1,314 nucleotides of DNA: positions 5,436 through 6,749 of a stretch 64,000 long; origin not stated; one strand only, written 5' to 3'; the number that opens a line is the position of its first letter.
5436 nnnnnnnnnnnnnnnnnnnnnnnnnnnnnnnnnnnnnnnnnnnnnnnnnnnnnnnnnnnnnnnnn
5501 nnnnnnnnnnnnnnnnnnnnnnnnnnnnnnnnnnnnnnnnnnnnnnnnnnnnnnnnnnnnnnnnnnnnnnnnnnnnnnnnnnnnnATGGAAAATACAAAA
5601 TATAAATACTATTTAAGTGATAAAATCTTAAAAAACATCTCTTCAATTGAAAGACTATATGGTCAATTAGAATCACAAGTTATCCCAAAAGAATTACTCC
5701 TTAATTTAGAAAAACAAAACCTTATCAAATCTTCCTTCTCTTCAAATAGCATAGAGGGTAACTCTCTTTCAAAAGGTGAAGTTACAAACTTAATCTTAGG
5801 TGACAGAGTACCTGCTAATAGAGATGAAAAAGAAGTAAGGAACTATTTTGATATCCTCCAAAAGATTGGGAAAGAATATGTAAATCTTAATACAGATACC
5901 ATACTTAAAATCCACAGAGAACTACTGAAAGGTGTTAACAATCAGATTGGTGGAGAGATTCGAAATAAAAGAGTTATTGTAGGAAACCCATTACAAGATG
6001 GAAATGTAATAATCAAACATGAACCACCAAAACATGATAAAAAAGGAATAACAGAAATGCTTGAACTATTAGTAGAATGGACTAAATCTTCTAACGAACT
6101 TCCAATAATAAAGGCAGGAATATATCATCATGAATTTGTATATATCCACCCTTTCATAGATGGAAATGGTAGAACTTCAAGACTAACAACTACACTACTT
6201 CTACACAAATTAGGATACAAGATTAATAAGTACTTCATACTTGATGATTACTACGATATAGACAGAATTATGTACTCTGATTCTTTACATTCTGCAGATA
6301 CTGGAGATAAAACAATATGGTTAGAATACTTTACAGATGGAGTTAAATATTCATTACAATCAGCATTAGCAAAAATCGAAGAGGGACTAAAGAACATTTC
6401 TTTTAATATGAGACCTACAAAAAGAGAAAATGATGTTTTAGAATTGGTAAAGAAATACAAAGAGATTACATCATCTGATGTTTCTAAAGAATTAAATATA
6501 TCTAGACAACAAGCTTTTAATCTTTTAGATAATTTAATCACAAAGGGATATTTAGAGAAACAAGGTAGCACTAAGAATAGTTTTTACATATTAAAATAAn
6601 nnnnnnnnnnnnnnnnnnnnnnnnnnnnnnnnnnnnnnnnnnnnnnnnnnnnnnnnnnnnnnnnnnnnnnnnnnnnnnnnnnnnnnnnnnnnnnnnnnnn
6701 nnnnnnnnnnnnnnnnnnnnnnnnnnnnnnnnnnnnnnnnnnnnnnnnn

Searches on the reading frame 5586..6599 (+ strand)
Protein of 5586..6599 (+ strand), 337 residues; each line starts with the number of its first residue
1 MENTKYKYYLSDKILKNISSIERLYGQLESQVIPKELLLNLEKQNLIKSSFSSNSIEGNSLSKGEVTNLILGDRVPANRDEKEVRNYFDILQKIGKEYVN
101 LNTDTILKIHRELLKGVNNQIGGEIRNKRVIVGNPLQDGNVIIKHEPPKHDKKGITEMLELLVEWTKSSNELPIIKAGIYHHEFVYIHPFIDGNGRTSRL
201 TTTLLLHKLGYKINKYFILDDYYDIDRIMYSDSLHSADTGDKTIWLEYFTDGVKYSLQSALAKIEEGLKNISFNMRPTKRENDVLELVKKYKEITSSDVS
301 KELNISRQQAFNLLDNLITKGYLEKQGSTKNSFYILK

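Call 3: search_protein_families(library=pfam, proteins=[window:5586-6599:+], max_evalue=0.01)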
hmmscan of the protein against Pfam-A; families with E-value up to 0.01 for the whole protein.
window:5586-6599:+ (337 aa): 10 families
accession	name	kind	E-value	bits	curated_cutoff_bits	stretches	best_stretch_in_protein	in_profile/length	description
PF02661.23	Fic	-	2e-19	70.7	24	1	101-206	2-93/93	Fic/DOC family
PF12802.13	MarR_2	-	4e-06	27.3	27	1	283-328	9-55/61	MarR family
PF01978.25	TrmB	-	1.9e-05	24.8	25.6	1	286-333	16-62/68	Sugar-specific transcriptional regulator TrmB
PF01399.33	PCI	-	0.00082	20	22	1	280-323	26-69/84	PCI domain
PF01047.28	MarR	-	0.0013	19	24.6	1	283-331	7-55/59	MarR family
PF09339.16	HTH_IclR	-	0.0017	18.5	22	1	283-326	7-51/52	IclR helix-turn-helix domain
PF03297.21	Ribosomal_S25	-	0.0054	17.4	28.8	0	282-325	45-88/101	S25 ribosomal protein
PF21984.2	DnaD_N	-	0.0059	17.2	27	0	295-331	37-73/101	DnaD N-terminal domain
PF08279.18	HTH_11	-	0.0072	16.6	25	0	280-310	1-32/55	HTH domain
PF13463.12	HTH_27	-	0.01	16.6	22.2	0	282-330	6-55/68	Winged helix DNA-binding domain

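Call 4: search_protein_families(library=ncbifam, proteins=[window:5586-6599:+], max_evalue=0.01)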
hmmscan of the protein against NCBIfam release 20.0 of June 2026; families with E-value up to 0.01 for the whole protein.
window:5586-6599:+ (337 aa): 11 families
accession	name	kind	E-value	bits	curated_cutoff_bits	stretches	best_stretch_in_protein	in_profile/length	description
NF046030.1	ProtAdlyltaseSoFic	equivalog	3.5e-13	49.2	550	1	101-335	113-347/361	protein adenylyltransferase Fic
TIGR02613.1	mob_myst_B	hypoth_equivalog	8.4e-10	38.8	124.4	1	163-248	98-184/186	mobile mystery protein B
NF045983.1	ProtAdnltaseVbhT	equivalog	3.6e-05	23.1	800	1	104-216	57-163/419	type II toxin-antitoxin system protein adenylyltransferase VbhT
NF050133.1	TransRegFabT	equivalog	0.00036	20.8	200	1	265-330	16-80/138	fatty acid biosynthesis transcriptional regulator FabT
NF053606.1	Sta1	subfamily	0.0014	18.7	80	1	278-329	19-70/100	Sta1 family transcriptional regulator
TIGR01884.1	cas_HTH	subfamily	0.0019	17.6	60.2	1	273-335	136-197/202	CRISPR-associated CARF protein Csa3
NF046029.1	ProtAdlyltaseNmFic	equivalog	0.002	17.9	230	0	183-212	92-122/177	protein adenylyltransferase Fic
NF053777.1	Saro0803TransReg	equivalog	0.0038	16.9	200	1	274-330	32-88/140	Saro_0803 family transcriptional regulator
NF007339.0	PRK09834.1-1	equivalog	0.0047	16.2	299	1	272-329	17-74/271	DNA-binding transcriptional regulator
NF040939.2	trans_reg_lrs14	equivalog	0.0067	16.4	90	1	273-329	15-72/103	Lrs14 family HTH-type transcriptional regulator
TIGR01550.1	DOC_P1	subfamily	0.0079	16.4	38.65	0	183-214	61-92/122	type II toxin-antitoxin system death-on-curing family toxin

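Call 6: find_homologous_proteins(query=window:5586-6599:+)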
Query window:5586-6599:+ (337 aa): 2311 proteins with E <= 0.001 among 4794 candidates; the best 120 are listed.
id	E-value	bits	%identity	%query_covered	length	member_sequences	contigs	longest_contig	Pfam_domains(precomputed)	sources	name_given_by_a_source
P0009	5.8e-210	714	98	100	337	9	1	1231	PF01978.26,PF12802.14,PF02661.24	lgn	-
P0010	2.5e-178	610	82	100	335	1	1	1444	PF01978.26,PF12802.14,PF02661.24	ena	-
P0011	2.9e-178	610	81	100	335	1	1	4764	PF01978.26,PF12802.14,PF02661.24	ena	-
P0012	9.2e-178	608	81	100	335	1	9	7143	PF01978.26,PF12802.14,PF02661.24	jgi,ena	jgi:Fic family protein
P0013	1.8e-177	607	81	100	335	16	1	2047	PF01978.26,PF12802.14,PF02661.24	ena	-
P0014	3.7e-177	606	80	100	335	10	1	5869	PF12802.14,PF02661.24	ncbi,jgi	jgi:Fic family protein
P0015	5.0e-177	606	81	100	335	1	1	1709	PF01978.26,PF12802.14,PF02661.24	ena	-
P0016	5.5e-177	606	82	100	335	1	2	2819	PF12802.14,PF02661.24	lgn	-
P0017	1.8e-176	604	81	100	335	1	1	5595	PF12802.14,PF02661.24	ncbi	-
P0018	2.4e-176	604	82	100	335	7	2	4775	PF01978.26,PF12802.14,PF02661.24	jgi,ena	-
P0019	4.4e-176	603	81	100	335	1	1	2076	PF01399.34,PF01978.26,PF12802.14,PF02661.24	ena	-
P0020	4.7e-176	603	82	100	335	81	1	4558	PF12802.14,PF02661.24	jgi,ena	-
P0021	8.8e-176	602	81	100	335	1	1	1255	PF02661.24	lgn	-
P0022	1.5e-175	601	81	100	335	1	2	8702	PF01978.26,PF12802.14,PF02661.24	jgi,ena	-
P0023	2.4e-175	600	80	100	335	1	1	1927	PF01978.26,PF12802.14,PF02661.24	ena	-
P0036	1.8e-173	594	81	100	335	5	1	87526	PF12802.14,PF02661.24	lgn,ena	-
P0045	4.0e-173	593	80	100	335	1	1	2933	PF01978.26,PF12802.14,PF02661.24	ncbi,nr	ncbi:MAG TPA: Fic family protein [Candidatus Dojkabacteria bacterium]|nr:Fic family protein [Candida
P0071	5.7e-145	500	68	99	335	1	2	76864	PF02661.24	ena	-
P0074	3.6e-129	449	61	98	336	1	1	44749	PF12802.14,PF02661.24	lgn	-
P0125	1.2e-124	434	61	98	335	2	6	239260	PF12802.14,PF02661.24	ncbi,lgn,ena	-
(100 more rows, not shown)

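Call 12: find_related_loci(query=window:5586-6599:+, collection=genome_contigs, flank=5000)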
Query window:5586-6599:+ (337 aa) in genome_contigs; peptide patterns used: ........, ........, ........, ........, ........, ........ (x = any residue, [..] = any of these).
327 stretches matched a pattern; 13 encode a relative of the query (tblastn E <= 1e-3); 13 distinct loci.
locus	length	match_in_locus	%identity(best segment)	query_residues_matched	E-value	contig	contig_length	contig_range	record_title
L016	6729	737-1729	81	7-337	0e+0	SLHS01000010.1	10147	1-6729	MAG: Patescibacteria group bacterium isolate CSSed165cm_164 CSSed16-5cm-25531, whole genome shotgun sequence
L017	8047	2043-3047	82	1-337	0e+0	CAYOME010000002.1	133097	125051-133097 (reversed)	MAG TPA_asm: uncultured Candidatus Saccharibacteria bacterium isolate SRP294416_co1_589 genome assembly, contig: NODE_95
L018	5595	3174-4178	81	1-337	0e+0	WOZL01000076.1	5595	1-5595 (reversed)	MAG: Candidatus Dojkabacteria bacterium isolate WOFB23 NODE_6284_length_5595_cov_5.201083, whole genome shotgun sequence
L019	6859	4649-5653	81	1-337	0e+0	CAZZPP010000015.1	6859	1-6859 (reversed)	MAG TPA_asm: uncultured Candidatus Saccharibacteria bacterium isolate binchicken_co22_222 genome assembly, contig: NODE_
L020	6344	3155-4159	82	1-337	2e-180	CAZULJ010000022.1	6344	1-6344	MAG TPA_asm: uncultured Candidatus Saccharibacteria bacterium isolate binchicken_co27_145 genome assembly, contig: NODE_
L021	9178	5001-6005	81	1-337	5e-178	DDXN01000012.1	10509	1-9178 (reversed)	MAG TPA_asm: Candidatus Dojkabacteria bacterium UBA2259 UBA2259_contig_39960, whole genome shotgun sequence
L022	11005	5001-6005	82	1-337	2e-177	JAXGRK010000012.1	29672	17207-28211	MAG: Candidatus Dojkabacteria bacterium isolate AnMBR.bin348 bin348_12, whole genome shotgun sequence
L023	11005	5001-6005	79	1-337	2e-176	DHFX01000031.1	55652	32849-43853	MAG TPA_asm: Candidatus Dojkabacteria bacterium UBA4813 UBA4813_contig_36581, whole genome shotgun sequence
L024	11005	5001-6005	81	1-337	5e-171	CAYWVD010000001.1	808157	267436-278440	MAG TPA_asm: uncultured Candidatus Saccharibacteria bacterium isolate SRP278314_co2_217 genome assembly, contig: NODE_1_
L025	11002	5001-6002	53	8-337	2e-110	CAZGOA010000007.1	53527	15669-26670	MAG TPA_asm: uncultured Gammaproteobacteria bacterium isolate binchicken_co277_142 genome assembly, contig: NODE_1178_le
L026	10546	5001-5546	31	46-238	4e-12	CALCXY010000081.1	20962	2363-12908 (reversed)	MAG TPA_asm: Candidatus Woesearchaeota archaeon isolate ERR599062_bin.4_CONCOCT_v1.1_MAG genome assembly, contig: ERZ841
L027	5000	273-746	33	53-200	2e-7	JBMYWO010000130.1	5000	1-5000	MAG: Polaribacter sp. isolate ME_XS_2210_bin_44 ME_XS_2210_bin_44_130, whole genome shotgun sequence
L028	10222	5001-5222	37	177-248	7e-7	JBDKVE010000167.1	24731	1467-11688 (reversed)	MAG: Anaerohalosphaeraceae bacterium isolate 8_bin.82 c_000001010522, whole genome shotgun sequence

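Call 19: search_solved_structures(query=window:5586-6599:+, show_alignments=2)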
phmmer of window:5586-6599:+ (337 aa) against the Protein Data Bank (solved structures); distinct sequences matched with E-value up to 0.001: 27.
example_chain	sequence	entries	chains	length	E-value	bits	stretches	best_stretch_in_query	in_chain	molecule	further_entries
4rgl_A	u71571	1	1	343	3.1e-20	75.8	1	7-257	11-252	Filamentation induced by cAMP protein Fic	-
8uqu_A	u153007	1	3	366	2.1e-18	69.8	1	36-331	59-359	Fido domain-containing protein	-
6i7j_A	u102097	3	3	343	3.3e-15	59.3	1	49-212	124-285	Adenosine monophosphate-protein transferase FICD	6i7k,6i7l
5jj6_A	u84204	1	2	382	4.5e-15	58.8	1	49-287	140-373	Adenosine monophosphate-protein transferase FICD homolog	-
6i7h_A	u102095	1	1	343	1.7e-14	56.9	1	49-212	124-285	Adenosine monophosphate-protein transferase FICD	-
6i7g_A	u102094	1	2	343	2.1e-14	56.7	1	49-212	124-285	Adenosine monophosphate-protein transferase FICD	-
4u04_A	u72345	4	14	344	2.1e-14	56.6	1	49-212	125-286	Adenosine monophosphate-protein transferase FICD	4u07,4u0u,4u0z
6i7i_A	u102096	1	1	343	2.4e-14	56.5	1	50-212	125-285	Adenosine monophosphate-protein transferase FICD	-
5jj7_A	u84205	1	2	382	3.7e-14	55.8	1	51-287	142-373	Adenosine monophosphate-protein transferase FICD homolog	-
6zmd_B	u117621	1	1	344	3.8e-14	55.8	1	50-212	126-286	Protein adenylyltransferase FICD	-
7b7z_A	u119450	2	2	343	8e-14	54.7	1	49-212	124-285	Protein adenylyltransferase FICD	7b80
9yz5_A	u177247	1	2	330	1.5e-13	53.9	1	53-212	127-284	Protein adenylyltransferase FICD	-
4u0s_A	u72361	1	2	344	1.5e-13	53.8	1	53-212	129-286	Adenosine monophosphate-protein transferase FICD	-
3cuc_A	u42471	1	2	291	2.2e-10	43.4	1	18-214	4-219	Protein of unknown function with a Fic domain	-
8cil_A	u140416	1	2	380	6.9e-09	38.5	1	134-266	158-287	Fic family protein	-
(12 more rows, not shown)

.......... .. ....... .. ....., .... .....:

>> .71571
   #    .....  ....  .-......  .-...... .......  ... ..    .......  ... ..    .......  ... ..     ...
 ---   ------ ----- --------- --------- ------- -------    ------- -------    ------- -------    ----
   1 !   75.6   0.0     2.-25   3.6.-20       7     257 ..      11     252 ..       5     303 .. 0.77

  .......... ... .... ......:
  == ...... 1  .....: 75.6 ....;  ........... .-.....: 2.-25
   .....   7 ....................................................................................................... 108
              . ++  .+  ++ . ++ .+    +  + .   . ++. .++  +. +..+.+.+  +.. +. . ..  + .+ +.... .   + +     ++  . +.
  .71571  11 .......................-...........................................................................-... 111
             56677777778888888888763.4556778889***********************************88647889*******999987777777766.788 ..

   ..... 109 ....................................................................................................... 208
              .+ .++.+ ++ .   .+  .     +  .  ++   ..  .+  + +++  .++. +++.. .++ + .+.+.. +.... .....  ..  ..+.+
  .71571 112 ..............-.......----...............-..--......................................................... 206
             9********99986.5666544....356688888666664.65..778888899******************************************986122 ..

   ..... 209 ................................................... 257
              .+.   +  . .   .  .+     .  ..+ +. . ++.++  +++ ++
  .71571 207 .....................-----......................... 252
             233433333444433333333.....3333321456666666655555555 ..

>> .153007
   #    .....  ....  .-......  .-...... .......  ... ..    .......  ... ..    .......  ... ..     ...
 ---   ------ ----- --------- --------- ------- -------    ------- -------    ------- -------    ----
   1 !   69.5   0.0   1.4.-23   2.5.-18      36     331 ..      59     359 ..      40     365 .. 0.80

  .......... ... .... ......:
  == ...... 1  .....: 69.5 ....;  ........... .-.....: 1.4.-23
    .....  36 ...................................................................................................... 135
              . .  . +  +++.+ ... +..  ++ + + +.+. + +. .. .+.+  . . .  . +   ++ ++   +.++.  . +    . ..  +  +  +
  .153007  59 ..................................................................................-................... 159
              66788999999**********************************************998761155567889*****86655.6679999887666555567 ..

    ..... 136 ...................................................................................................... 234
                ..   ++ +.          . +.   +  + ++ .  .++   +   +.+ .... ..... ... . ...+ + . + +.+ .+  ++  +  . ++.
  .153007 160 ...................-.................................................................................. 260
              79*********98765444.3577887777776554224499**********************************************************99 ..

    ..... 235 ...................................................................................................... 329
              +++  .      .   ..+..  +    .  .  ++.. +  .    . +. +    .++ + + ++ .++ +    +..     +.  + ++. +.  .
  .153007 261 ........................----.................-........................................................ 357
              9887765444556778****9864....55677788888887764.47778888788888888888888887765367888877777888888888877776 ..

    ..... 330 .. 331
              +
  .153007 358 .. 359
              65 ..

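Call 20: find_encoding_contigs(protein=P0036, flank=4000, max_places=2)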
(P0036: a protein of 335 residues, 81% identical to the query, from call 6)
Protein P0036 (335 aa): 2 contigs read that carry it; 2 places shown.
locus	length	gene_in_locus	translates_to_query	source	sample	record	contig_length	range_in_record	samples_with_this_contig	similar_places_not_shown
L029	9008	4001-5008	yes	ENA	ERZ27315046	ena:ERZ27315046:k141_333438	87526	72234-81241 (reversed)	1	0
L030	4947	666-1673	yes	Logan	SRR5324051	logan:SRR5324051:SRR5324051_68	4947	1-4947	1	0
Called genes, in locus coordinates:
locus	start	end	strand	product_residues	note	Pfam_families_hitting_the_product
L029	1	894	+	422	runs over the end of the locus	-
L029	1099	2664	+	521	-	-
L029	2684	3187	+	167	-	-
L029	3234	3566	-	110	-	-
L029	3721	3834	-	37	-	-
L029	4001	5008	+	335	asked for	PF02661:Fic, PF12802:MarR_2 (weak)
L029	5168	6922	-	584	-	-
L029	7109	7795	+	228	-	PF01255:Prenyltransf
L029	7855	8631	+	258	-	PF00535:Glycos_transf_2, PF10111:Glyco_tranf_2_2 (weak), PF13641:Glyco_tranf_2_3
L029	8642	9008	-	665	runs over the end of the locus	PF00664:ABC_membrane, PF00005:ABC_tran, PF02463:SMC_N (faint), PF13401:AAA_22 (faint)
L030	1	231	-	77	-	?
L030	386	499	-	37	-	-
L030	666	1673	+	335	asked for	PF02661:Fic, PF12802:MarR_2 (weak)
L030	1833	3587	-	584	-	-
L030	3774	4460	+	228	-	PF01255:Prenyltransf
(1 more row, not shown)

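Call 21: find_encoding_contigs(protein=P0071, flank=4000, max_places=2)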
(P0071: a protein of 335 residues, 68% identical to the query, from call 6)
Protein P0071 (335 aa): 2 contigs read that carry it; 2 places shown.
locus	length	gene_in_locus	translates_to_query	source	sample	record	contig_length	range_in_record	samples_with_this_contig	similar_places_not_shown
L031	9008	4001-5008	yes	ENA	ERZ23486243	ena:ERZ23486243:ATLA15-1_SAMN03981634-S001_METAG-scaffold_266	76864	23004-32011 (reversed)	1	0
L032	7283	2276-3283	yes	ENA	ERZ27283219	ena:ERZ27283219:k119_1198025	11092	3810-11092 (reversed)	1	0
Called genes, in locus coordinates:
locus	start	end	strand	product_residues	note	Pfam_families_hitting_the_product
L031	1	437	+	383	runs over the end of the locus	-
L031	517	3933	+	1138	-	PF25788:Ig_Rha78A_N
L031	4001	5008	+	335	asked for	PF02661:Fic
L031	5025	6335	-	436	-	PF13393:tRNA-synt_His, PF00587:tRNA-synt_2b (weak), PF03129:HGTP_anticodon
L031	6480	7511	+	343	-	PF11104:PilM_2, PF06723:MreB_Mbl (weak), PF14450:FtsA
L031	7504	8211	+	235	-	-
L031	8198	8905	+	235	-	-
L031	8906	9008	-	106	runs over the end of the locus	PF13083:KH_KhpA-B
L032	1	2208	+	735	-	?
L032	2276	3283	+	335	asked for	PF02661:Fic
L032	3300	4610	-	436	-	PF13393:tRNA-synt_His, PF00587:tRNA-synt_2b (weak), PF03129:HGTP_anticodon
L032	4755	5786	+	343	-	PF11104:PilM_2, PF06723:MreB_Mbl (weak), PF14450:FtsA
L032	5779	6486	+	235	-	-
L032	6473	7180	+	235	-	-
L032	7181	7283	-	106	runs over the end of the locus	PF13083:KH_KhpA-B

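Call 22: find_encoding_contigs(protein=P0074, flank=4000, max_places=2)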
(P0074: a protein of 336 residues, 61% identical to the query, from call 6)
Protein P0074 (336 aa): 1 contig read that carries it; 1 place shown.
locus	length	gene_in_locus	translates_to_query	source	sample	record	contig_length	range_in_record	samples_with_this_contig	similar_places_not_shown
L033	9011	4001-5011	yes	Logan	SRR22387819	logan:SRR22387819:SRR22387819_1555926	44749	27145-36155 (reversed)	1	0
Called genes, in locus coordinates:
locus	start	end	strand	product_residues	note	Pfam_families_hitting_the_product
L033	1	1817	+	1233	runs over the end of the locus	-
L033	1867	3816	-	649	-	-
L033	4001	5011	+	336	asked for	PF02661:Fic, PF12802:MarR_2 (weak)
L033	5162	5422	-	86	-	PF12441:CopG_antitoxin (weak)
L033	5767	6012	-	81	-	PF01541:GIY-YIG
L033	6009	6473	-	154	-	PF00293:NUDIX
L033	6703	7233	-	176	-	PF18923:DUF5673 (weak)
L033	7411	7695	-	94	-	PF01541:GIY-YIG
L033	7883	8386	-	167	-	PF01988:VIT1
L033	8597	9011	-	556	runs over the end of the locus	-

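Call 23: find_encoding_contigs(protein=P0125, flank=4000, max_places=3)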
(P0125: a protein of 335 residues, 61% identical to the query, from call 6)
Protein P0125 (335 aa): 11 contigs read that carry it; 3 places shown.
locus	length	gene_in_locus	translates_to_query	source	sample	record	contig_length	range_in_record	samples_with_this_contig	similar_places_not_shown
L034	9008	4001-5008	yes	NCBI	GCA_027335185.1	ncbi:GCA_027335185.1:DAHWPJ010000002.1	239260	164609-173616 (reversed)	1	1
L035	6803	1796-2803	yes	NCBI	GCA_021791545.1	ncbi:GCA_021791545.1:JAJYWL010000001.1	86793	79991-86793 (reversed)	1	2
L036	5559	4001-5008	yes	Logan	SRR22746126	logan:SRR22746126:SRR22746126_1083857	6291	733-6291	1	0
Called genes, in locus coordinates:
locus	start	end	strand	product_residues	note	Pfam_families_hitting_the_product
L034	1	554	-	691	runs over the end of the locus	PF14524:Wzt_C (faint), PF04234:CopC (faint), PF18962:Por_Secre_tail (faint), PF01270:Glyco_hydro_8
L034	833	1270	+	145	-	PF04024:PspC, PF22570:LiaF-TM (weak)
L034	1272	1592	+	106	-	PF18917:LiaI-LiaF-like_TM1, PF22570:LiaF-TM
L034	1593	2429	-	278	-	-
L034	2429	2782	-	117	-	-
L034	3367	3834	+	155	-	PF01381:HTH_3, PF12844:HTH_19 (faint), PF13560:HTH_31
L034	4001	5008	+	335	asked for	PF12802:MarR_2 (faint), PF02661:Fic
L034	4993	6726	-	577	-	PF00239:Resolvase, PF07508:Recombinase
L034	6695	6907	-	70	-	-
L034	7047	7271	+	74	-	PF12844:HTH_19, PF13560:HTH_31, PF01381:HTH_3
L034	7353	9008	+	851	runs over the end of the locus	PF26449:DUF8128, PF04851:ResIII (faint), PF13245:AAA_19 (faint), PF25199:nSTAND_NTPase5 (faint), PF01935:DUF87, PF10412:TrwB_AAD_bind (weak), PF12696:TraG-D_C (weak)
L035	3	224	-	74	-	?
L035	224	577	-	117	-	-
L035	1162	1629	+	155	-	PF01381:HTH_3, PF12844:HTH_19 (faint), PF13560:HTH_31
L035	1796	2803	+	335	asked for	PF12802:MarR_2 (faint), PF02661:Fic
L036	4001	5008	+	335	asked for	PF12802:MarR_2 (faint), PF02661:Fic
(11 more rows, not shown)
